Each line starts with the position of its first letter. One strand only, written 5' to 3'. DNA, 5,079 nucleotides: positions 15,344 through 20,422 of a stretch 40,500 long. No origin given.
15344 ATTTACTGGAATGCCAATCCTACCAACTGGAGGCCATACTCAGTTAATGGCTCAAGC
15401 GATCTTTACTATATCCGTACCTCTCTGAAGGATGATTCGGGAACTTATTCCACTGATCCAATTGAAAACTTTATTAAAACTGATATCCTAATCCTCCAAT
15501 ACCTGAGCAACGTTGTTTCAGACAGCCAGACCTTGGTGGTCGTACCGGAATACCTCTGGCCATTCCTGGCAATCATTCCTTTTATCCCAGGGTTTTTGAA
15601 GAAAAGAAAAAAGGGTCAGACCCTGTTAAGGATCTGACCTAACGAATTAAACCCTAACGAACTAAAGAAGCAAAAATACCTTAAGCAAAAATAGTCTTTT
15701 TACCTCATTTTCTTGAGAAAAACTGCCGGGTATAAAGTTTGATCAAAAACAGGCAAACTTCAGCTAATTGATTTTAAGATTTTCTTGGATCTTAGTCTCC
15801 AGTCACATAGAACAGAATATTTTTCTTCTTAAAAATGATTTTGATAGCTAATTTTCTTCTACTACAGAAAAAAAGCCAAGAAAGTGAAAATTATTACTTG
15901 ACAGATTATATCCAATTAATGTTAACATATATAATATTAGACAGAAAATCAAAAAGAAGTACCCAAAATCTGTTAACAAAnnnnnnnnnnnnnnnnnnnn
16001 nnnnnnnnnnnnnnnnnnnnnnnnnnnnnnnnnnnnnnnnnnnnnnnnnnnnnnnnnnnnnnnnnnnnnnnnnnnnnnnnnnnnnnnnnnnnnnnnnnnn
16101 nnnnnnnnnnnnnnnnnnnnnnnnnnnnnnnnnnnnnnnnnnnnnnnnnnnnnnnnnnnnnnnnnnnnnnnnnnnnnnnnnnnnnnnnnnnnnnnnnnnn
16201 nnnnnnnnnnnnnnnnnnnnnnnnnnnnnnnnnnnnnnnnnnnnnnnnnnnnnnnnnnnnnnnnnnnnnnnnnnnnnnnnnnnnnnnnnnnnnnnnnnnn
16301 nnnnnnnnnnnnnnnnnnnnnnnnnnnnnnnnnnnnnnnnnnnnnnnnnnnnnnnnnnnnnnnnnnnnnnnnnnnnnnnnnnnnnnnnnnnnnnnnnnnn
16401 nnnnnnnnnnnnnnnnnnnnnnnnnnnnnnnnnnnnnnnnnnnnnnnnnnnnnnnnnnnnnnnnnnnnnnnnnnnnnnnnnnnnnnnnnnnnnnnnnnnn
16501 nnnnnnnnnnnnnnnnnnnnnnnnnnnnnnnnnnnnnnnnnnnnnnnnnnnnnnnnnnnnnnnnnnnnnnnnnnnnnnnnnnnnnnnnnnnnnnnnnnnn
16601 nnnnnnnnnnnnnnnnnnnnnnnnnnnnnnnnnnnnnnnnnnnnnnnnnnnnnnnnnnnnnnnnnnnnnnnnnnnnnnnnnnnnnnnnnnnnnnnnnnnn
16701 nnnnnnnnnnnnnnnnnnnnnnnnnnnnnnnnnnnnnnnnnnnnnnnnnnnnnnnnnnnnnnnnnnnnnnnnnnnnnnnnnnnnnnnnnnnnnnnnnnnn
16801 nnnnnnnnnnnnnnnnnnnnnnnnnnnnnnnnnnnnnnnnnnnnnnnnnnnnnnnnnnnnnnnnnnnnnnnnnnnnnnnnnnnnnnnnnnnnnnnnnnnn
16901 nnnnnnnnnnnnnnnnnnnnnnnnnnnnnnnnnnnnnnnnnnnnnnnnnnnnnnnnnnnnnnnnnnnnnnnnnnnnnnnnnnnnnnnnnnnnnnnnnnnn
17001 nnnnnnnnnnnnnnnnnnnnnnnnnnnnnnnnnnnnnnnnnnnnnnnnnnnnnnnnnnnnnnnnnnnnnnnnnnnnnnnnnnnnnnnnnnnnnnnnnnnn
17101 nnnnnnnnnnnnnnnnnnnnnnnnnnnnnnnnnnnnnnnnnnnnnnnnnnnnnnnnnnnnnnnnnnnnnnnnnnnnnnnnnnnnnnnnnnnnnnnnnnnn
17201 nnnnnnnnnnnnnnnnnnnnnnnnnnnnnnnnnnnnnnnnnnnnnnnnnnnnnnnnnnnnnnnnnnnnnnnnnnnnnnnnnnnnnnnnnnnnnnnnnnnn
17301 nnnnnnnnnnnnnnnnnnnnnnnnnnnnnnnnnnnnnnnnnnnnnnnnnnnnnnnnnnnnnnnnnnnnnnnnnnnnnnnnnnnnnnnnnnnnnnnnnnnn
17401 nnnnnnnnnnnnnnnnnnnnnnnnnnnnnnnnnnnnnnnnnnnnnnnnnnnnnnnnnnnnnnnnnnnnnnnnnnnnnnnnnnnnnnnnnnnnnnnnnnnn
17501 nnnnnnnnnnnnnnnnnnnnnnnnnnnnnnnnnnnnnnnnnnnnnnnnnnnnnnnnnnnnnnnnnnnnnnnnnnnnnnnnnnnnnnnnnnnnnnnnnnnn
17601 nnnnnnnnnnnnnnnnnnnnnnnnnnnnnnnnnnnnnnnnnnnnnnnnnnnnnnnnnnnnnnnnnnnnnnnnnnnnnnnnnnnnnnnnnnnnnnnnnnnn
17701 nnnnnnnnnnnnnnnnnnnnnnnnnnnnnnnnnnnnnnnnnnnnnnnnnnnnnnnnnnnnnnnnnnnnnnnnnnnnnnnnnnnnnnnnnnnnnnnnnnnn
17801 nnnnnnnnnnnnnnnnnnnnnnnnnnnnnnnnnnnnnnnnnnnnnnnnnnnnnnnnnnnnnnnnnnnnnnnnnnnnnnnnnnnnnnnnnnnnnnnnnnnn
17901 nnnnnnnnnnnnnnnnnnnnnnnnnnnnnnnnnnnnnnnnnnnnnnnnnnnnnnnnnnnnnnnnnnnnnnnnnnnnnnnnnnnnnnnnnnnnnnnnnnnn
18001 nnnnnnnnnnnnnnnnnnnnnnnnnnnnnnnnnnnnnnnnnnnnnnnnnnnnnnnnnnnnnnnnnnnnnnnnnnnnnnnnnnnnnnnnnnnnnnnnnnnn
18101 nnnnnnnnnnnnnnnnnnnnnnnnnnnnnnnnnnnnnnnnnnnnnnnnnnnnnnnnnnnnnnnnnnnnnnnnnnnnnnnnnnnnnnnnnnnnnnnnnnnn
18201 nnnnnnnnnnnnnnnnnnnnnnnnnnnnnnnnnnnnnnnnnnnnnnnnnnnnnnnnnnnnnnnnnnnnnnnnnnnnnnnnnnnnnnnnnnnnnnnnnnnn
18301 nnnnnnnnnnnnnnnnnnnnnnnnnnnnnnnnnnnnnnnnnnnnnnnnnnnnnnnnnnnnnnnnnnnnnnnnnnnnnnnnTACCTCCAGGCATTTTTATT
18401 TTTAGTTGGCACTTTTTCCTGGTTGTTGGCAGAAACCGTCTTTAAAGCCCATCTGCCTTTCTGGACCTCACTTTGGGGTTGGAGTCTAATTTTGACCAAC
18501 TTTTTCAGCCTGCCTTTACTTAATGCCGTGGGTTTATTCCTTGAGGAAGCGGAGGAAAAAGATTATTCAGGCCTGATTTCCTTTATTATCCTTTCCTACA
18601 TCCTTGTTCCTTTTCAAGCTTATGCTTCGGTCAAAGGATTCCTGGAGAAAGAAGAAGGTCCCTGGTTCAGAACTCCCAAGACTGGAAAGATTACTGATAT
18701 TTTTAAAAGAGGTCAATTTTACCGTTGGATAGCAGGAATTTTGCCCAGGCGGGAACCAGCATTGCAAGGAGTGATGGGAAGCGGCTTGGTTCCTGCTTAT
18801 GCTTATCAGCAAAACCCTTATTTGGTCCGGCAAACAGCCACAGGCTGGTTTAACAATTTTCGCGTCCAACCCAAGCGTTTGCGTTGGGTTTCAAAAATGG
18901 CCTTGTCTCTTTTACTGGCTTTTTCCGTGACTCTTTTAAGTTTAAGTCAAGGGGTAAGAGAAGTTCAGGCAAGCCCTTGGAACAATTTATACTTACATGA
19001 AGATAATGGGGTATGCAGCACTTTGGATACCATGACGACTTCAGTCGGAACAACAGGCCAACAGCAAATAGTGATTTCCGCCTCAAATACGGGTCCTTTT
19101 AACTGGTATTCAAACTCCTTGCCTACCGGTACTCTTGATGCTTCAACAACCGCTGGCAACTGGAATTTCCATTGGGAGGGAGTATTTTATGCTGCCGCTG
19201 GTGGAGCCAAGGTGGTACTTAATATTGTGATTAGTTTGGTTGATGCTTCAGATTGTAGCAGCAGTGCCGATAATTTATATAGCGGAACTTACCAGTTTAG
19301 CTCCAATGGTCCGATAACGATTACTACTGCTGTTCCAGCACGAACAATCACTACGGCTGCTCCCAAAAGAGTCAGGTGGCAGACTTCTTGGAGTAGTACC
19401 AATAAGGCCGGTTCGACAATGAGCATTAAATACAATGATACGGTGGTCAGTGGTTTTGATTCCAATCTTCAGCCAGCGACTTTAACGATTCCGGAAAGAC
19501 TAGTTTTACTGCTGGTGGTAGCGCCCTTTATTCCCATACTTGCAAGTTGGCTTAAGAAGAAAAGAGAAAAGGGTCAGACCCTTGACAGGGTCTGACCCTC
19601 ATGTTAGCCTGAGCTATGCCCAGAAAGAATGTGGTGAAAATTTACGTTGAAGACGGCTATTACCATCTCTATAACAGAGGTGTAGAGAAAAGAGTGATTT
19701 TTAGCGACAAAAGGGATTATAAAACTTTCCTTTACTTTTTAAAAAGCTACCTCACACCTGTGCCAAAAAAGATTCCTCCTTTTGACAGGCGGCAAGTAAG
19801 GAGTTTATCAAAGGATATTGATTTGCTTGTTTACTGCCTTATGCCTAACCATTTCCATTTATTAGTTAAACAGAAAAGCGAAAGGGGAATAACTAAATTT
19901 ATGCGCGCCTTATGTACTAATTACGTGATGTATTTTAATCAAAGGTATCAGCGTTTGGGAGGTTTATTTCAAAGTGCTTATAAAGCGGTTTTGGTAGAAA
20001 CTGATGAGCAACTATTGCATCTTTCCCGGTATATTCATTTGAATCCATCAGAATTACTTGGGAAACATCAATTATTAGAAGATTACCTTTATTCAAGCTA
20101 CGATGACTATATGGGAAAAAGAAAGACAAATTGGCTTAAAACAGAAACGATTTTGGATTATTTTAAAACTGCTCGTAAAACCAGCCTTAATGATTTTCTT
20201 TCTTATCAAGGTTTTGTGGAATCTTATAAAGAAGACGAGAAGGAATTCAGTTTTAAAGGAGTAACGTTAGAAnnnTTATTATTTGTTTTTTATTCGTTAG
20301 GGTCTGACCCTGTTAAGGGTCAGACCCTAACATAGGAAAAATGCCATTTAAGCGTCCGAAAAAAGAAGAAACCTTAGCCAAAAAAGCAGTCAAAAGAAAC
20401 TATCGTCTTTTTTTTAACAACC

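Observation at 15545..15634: Conserved PE[Y/R]-PFIP-Lys-rich C-terminal signal on otherwise unrelated ectodomains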

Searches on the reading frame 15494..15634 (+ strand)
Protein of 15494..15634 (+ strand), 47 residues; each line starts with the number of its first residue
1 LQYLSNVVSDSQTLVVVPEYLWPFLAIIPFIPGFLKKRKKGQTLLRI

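Call 9: search_protein_families(library=ncbifam, proteins=[window:15494-15634:+], max_evalue=10)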
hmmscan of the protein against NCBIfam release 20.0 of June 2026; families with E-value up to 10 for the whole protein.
seq(47 aa): 0 families

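Call 10: search_protein_families(library=pfam, proteins=[window:15494-15634:+], max_evalue=10)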
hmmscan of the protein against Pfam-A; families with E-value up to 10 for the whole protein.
seq(47 aa): 0 families

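Call 31: search_protein_families(library=ncbifam, alignment_id=A2, max_evalue=10)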
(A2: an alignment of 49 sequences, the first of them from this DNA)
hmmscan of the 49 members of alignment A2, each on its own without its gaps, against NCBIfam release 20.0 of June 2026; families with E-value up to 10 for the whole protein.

A. member 1, seq(39 aa): 0 families

B. families by the number of members that match (of 49 scanned): 14 families
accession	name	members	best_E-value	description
TIGR03901.2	MYXO-CTERM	3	0.0013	MYXO-CTERM sorting domain-containing protein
TIGR02595.1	PEP_CTERM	3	0.0096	PEP-CTERM sorting domain-containing protein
TIGR04564.1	Synergist_CTERM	2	0.14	Synerg-CTERM sorting domain-containing protein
NF033465.3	PTPA-CTERM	1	0.019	PTPA-CTERM sorting domain-containing protein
NF005301.0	PRK06830.1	1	0.026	ATP-dependent 6-phosphofructokinase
NF045529.2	Heimdall-CTERM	1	0.039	Heimdall-CTERM domain-containing surface protein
NF050011.2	PFE_CTERM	1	0.054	PFE-CTERM domain-containing protein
NF033158.1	Myrrcad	1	0.1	MyrrCad domain-containing protein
TIGR02184.2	Myco_arth_vir_N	1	0.11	MspA/MspB/MIB-like signal-anchor domain-contatining protein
NF033844.1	small_YqgB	1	0.11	acid stress response protein YqgB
NF003755.0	PRK05346.2-6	1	0.15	Na(+)-translocating NADH-quinone reductase subunit C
TIGR03501.1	GlyGly_CTERM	1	0.2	GlyGly-CTERM sorting domain-containing protein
NF041538.1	PEP_EDSA_1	1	0.32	EDSAP-1 family PEP-CTERM protein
TIGR01167.1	LPXTG_anchor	1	0.81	LPXTG cell wall anchor domain-containing protein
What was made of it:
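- On PEP-CTERM sorting domain (TIGR02595 / PF07589): Three of 49 family tails hit weakly, best E=0.0096 (call 31).
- On PEF-CTERM / PGF-CTERM / PEFG-CTERM (archaeosortase signals): There is only one PFE-CTERM hit at E=0.054 (call 31).
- On LPXTG / sortase A: One of 49 tails hits, at E=0.81 (call 31).
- Closest known: PEP-CTERM / exosortase XrtA. Different: The HMM does not match the window tails (calls 9, 31).
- Closest known: Archaeosortase ArtA / PGF-CTERM. Different: No PGF, PEF or PEFG model hits the tails (call 31; one tail gave a single PFE-CTERM hit at E=0.054).
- Three of 49 family tails (which lineages was not determined) hit TIGR02595 weakly, best E=0.0096 (call 31).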

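Call 42: find_homologous_proteins(query=A3, max_evalue=10)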
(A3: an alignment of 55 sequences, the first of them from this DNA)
Query A3 (55 sequences) (47 aa, profile of the alignment): 8 proteins with E <= 10 among 1308 candidates.
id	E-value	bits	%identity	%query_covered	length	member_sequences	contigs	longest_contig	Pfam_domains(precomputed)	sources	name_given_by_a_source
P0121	1.7e-6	45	33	83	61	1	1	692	-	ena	-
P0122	5.4e-5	40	27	47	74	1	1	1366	-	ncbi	-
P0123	1.0e-4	39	35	43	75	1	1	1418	-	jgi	jgi:hypothetical protein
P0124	4.4e-4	37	-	-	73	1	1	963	-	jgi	jgi:hypothetical protein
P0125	9.7e-4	36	37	85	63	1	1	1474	-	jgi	-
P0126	1.4e-3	36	26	74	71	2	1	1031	-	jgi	jgi:hypothetical protein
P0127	2.2e-3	35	29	60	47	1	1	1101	-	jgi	jgi:hypothetical protein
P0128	5.0e-2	31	-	-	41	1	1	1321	-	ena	-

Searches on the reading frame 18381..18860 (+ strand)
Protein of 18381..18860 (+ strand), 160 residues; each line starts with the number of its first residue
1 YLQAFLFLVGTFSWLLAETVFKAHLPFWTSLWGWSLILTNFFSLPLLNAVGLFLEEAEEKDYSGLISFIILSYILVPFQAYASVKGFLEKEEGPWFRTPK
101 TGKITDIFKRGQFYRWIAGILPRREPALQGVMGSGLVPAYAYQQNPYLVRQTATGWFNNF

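Call 48: find_related_loci(query=A4, collection=metagenome_contigs, flank=10000)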
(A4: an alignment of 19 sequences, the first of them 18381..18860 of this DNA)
Query A4 (160 aa) in metagenome_contigs; peptide patterns used: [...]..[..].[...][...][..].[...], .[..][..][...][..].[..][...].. (x = any residue, [..] = any of these).
598 stretches matched a pattern (row limit reached: there are more); 509 encode a relative of the query (tblastn E <= 1e-3); the best 80 are kept; 79 distinct loci.
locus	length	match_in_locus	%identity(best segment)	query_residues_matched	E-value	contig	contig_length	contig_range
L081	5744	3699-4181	77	1-160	2e-79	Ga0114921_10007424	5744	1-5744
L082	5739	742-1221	75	1-160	2e-77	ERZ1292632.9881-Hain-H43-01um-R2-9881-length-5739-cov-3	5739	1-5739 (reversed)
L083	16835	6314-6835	67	1-160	3e-77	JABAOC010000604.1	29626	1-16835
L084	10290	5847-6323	74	1-160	9e-77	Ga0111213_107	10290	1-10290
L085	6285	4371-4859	74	1-160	2e-76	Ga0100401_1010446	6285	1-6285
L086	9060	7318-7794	75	1-160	2e-75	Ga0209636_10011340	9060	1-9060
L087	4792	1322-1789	73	1-160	2e-75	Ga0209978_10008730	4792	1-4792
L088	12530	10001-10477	75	1-160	2e-75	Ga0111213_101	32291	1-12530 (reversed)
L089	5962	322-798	73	1-160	8e-75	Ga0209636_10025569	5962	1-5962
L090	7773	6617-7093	73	1-160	1e-74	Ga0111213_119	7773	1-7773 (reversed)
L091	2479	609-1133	69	1-160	1e-75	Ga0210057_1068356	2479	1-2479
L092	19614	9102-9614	68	1-160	3e-73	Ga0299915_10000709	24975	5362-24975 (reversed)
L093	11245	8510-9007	72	1-160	3e-73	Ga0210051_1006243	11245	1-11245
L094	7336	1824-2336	67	1-160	5e-73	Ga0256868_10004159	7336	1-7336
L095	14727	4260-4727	71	1-160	4e-73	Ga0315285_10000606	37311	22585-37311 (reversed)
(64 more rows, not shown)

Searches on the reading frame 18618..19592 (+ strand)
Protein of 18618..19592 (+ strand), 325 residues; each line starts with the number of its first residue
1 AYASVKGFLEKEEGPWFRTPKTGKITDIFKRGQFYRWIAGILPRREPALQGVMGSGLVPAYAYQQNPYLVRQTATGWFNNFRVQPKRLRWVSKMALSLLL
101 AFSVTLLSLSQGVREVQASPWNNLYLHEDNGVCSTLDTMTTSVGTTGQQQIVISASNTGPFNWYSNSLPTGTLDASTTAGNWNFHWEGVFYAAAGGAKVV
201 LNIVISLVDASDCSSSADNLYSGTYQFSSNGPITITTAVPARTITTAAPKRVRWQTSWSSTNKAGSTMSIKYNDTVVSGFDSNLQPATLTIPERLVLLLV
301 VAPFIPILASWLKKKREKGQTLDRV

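Call 68: find_homologous_proteins(query=window:18618-19592:+, max_evalue=0.001)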
Query window:18618-19592:+ (325 aa): 23 proteins with E <= 0.001 among 5269 candidates.
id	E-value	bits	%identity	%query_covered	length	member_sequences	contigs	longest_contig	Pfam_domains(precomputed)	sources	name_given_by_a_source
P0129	1.3e-49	187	51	50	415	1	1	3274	-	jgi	-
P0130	2.1e-46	176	37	98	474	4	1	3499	-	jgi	-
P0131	1.9e-45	173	35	98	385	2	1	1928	-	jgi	-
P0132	7.5e-44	168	35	97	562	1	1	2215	PF13632.13,PF13641.13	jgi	-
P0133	4.8e-43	165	35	98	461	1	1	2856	-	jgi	-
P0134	9.3e-41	158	33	99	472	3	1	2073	-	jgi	-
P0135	1.5e-40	157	34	98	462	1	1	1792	-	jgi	jgi:hypothetical protein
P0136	2.2e-32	130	50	37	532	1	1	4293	-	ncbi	ncbi:hypothetical protein ACFL0Y_04730, partial [Patescibacteria group bacterium]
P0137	4.9e-31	126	32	97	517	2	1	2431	PF13632.13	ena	-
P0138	3.4e-28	117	31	97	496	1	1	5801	-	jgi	jgi:hypothetical protein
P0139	1.9e-27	114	29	98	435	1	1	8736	-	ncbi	ncbi:hypothetical protein ACFLZP_03500, partial [Patescibacteria group bacterium]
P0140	2.6e-27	114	31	98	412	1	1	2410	-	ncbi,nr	ncbi:hypothetical protein MUP65_00565, partial [Patescibacteria group bacterium]|nr:hypothetical pro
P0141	2.6e-18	84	66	22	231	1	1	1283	-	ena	-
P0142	2.0e-14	71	39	35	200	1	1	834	-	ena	-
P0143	3.0e-14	71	75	15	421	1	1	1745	PF13632.13,PF13641.13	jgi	-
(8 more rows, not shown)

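Call 76: predict_structure(alignment_id=A5)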
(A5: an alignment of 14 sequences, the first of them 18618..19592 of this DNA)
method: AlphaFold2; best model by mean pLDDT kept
length: 325 residues; sequences in the alignment: 14
mean_pLDDT: 47.8   pTM: 0.32
mean pLDDT of the five models: 47.8, 46.6, 44.8, 43.8, 41.7
residues with pLDDT >= 90: 0; 70-90: 18; 50-70: 118; < 50: 189
segments of 3 or more residues with pLDDT < 50: 1-29, 43-58, 61-63, 76-81, 109-194, 236-246, 263-291
pLDDT, mean of each block of 10 residues (from residue 1): 41 42 46 54 47 47 51 50 54 65 57 38 34 29 33 29 34 31 43 53 59 53 65 48 48 56 45 34 36 59 74 73 50
secondary structure, 60 per line:
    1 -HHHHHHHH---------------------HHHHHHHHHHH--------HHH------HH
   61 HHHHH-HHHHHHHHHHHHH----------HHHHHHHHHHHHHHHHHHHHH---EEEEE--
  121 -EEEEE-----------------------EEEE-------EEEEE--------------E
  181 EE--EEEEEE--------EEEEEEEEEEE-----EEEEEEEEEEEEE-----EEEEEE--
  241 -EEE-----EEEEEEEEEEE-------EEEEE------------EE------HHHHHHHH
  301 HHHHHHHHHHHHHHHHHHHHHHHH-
elements in order: H2-9 H31-41 H59-65 H67-79 H90-110 E114-118 E122-126 E150-153 E161-165 E180-182 E185-190 E199-209 E215-227 E233-238 E242-244 E250-260 E268-272 H293-324
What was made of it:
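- The AF2 model of the ORF B C-terminal region was unusable (pLDDT 48, call 76).
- Tried and rejected: The AF2 model of the ORF B C-terminal 325 aa, built with 13 homologs, had pLDDT 47.8 (call 76).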

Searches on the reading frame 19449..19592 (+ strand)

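Call 9: search_protein_families(library=ncbifam, proteins=[window:19449-19592:+], max_evalue=10)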
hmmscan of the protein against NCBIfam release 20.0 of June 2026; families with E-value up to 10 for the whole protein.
seq(48 aa): 1 family
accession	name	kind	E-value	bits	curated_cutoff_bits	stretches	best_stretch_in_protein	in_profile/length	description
NF003755.0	PRK05346.2-6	equivalog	0.18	10.7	563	1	11-47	14-50/310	Na(+)-translocating NADH-quinone reductase subunit C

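Call 10: search_protein_families(library=pfam, proteins=[window:19449-19592:+], max_evalue=10)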
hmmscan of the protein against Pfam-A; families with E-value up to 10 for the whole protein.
seq(48 aa): 2 families
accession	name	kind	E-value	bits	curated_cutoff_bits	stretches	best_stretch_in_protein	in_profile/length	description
PF01372.22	Melittin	-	0.044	14.2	20.6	1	23-40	8-25/26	Melittin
PF05562.16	WCOR413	-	0.14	12.5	25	1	8-28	111-131/183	Cold acclimation protein WCOR413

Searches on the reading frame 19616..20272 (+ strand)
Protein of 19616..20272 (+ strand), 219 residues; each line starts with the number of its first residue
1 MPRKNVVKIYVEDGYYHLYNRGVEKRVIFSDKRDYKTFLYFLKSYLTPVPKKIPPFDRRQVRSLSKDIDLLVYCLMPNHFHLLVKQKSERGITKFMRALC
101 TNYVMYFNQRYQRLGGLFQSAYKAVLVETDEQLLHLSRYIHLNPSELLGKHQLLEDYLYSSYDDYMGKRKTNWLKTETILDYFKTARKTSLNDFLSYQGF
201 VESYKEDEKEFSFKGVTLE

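Call 45: search_protein_families(library=pfam, proteins=[window:19616-20272:+], max_evalue=0.001)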
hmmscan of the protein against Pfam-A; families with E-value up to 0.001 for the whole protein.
window:19616-20272:+ (219 aa): 1 family
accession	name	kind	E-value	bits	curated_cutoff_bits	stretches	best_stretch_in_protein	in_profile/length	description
PF01797.21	Y1_Tnp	-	1.3e-10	41.8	23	1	65-141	38-119/121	Transposase IS200 like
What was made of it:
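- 19616..20275 (+): IS200-like Y1 transposase (RAYT-like), flanked by inverted REP hairpins. PF01797, 41.8 bits (call 45).
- On REP / RAYT elements (hairpins at 6153, 15614, 19572, 20301): PF01797 scores 41.8 bits for 19616-20275 (call 45).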
